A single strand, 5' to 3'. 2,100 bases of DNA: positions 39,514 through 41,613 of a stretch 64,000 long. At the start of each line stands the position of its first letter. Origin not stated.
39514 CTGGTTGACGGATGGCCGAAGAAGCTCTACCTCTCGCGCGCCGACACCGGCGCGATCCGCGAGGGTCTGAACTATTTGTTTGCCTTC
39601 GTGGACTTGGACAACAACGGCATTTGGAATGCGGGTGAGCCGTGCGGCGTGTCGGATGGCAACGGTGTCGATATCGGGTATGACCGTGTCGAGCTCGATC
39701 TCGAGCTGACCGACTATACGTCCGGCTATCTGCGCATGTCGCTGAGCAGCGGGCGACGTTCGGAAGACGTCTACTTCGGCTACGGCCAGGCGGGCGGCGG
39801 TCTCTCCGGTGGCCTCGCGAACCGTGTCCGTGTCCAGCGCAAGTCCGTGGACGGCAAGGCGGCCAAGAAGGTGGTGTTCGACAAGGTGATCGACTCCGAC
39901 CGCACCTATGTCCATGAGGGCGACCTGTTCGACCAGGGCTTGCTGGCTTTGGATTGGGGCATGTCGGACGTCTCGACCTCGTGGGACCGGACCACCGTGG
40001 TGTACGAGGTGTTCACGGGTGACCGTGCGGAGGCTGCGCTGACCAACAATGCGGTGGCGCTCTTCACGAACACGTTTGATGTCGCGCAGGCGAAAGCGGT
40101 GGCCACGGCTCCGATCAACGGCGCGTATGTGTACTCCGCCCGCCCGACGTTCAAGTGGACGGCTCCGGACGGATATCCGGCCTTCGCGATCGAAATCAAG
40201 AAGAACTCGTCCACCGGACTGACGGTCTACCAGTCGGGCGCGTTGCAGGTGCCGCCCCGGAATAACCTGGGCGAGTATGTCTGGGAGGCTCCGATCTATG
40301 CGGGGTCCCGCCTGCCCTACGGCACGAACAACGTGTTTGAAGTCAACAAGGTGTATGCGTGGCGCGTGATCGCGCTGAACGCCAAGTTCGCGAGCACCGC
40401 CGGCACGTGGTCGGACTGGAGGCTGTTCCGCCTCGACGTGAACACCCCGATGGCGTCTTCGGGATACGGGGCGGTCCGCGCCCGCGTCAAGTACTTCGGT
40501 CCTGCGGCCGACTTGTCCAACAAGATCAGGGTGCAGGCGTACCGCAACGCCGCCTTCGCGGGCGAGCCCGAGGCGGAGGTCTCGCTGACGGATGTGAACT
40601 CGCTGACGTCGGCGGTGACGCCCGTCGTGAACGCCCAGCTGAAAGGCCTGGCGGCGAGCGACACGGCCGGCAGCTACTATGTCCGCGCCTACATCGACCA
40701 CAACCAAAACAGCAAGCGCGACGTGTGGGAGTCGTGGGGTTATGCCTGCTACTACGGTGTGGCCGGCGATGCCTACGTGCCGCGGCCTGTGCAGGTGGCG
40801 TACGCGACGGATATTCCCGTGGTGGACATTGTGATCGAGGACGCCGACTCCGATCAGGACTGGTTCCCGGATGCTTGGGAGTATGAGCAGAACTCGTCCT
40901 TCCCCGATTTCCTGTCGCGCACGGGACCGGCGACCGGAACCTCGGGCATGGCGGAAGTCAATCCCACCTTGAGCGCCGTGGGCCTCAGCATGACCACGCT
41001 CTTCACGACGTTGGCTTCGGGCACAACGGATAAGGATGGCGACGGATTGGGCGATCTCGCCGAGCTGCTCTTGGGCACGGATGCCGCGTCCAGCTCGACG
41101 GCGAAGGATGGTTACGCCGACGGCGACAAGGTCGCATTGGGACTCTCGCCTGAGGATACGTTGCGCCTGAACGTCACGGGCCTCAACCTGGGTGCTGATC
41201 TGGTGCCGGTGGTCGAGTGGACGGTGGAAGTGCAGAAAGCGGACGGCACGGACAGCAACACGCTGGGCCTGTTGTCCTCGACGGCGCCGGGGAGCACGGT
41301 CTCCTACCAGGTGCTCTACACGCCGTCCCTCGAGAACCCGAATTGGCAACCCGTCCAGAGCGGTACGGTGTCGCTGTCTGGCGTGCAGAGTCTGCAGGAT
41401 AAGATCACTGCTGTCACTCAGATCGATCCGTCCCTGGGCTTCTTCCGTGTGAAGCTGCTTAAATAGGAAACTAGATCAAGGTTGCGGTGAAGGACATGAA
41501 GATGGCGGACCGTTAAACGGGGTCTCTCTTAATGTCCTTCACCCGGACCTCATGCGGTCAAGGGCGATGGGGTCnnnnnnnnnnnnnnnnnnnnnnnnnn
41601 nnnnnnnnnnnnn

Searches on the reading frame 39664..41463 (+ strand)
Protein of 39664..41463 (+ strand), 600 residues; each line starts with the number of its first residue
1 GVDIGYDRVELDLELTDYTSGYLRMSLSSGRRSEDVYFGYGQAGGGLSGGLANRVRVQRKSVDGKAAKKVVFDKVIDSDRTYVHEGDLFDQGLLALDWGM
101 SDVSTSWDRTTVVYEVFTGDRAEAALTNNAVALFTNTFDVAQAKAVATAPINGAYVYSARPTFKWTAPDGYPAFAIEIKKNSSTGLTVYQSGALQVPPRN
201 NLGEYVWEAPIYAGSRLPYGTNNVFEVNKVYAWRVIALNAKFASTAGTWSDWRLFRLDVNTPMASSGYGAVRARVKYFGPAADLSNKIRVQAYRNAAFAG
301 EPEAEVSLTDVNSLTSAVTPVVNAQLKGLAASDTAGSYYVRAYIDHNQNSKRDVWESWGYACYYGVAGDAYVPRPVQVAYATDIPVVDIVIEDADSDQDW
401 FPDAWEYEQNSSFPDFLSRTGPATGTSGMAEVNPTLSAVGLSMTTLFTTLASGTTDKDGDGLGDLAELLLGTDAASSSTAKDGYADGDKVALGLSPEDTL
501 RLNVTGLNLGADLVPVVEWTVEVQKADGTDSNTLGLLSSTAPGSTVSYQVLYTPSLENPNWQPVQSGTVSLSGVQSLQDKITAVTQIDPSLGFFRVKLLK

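Call 36: find_related_loci(query=window:39664-41463:+, collection=metagenome_contigs, flank=3000)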
Query window:39664-41463:+ (600 aa) in metagenome_contigs; peptide patterns used: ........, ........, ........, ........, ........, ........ (x = any residue, [..] = any of these).
133 stretches matched a pattern; 14 encode a relative of the query (tblastn E <= 1e-3); 14 distinct loci.
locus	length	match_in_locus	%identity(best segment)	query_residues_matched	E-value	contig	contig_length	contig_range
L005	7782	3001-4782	56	4-598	0e+0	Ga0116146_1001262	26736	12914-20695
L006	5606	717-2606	52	3-600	0e+0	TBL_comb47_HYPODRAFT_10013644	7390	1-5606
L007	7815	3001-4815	52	3-599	0e+0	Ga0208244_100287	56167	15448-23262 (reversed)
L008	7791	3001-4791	52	4-600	4e-179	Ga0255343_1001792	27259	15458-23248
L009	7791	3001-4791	52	4-600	4e-179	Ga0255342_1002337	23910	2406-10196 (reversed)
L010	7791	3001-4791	52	4-600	2e-178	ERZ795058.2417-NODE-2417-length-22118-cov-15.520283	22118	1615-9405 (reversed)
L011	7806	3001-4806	54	4-600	0e+0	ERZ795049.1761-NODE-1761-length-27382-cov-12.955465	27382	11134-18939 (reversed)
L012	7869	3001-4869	46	1-598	4e-147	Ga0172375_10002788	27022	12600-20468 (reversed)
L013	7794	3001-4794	51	2-600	3e-175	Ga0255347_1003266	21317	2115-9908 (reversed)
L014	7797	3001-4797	40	1-600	6e-119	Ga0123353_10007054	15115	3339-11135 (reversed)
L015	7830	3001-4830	41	3-598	1e-117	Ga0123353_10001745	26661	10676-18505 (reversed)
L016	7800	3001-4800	56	4-600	0e+0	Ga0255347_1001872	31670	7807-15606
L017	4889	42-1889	36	4-596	2e-92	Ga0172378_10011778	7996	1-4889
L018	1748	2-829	53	327-600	1e-92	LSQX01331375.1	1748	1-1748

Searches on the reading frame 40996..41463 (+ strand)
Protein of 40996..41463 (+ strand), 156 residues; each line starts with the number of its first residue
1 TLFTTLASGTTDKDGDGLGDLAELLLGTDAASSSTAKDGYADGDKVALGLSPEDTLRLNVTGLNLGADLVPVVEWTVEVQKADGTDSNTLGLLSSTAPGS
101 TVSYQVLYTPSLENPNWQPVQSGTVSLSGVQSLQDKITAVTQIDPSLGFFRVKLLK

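Call 10: search_protein_families(library=ncbifam, proteins=[window:40996-41463:+], max_evalue=1)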
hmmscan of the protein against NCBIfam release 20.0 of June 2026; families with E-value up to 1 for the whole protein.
seq(156 aa): 2 families
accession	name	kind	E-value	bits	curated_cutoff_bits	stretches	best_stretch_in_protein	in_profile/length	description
NF047639.1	throspo3_MtsD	equivalog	0.034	12.3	800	1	10-71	458-516/651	cell-cell cohesion protein MtsD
NF033765.2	gliding_CglD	equivalog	0.21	9.3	400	1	11-45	206-240/1124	adventurous gliding motility lipoprotein CglD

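Call 11: search_protein_families(library=pfam, proteins=[window:40996-41463:+], max_evalue=10)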
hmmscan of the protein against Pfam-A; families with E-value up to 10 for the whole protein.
seq(156 aa): 1 family
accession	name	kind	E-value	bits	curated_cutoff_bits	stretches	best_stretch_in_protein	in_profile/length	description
PF18884.5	TSP3_bac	-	2.4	8.5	25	1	12-29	1-18/22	Bacterial TSP3 repeat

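Call 14: find_homologous_proteins(query=window:40996-41463:+, max_evalue=0.001)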
Query seq(156 aa): 246 candidates shared short words with the query, none scored E <= 0.001.
